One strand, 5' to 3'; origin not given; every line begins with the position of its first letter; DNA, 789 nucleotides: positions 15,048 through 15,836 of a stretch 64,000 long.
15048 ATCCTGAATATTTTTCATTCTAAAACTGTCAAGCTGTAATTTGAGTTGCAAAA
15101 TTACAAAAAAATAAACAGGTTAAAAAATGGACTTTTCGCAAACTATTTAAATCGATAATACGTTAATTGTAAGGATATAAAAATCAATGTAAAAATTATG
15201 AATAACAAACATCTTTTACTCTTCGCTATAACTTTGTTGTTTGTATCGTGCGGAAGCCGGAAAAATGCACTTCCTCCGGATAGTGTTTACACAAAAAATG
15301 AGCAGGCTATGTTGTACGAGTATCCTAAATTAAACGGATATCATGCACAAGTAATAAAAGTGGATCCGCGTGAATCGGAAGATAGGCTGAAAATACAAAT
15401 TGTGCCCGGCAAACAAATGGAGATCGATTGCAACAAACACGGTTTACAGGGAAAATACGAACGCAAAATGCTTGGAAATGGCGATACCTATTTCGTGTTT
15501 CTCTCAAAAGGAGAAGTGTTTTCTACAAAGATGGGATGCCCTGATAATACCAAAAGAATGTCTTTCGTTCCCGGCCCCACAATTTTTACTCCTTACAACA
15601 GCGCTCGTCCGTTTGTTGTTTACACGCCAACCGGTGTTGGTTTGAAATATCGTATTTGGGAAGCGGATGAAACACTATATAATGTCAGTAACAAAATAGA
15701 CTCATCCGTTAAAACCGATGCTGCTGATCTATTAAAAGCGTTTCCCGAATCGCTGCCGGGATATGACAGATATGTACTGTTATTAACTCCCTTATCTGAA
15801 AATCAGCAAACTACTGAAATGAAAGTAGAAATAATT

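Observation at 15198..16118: Tandem-fused double ecotin lipoprotein with basic (Lys, Arg) predicted P1 residues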

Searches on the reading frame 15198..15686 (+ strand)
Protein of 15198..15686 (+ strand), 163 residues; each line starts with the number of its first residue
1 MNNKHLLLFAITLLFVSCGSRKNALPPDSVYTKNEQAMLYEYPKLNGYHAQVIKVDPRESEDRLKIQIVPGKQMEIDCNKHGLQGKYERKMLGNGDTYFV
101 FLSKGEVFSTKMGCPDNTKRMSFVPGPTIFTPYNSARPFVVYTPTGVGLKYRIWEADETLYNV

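Call 3: search_protein_families(library=pfam, proteins=[window:15198-15686:+], max_evalue=0.01)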
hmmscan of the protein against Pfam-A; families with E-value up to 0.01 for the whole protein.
seq(163 aa): 1 family
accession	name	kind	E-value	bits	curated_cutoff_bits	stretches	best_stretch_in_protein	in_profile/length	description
PF03974.18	Ecotin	-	3.3e-31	108.2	22.2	1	41-156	4-122/122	Ecotin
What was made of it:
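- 15318..15665 (+): Ecotin domain 1 (residues 41-156), the derived copy. Pfam E 3.3e-31 on this half alone (call 3).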
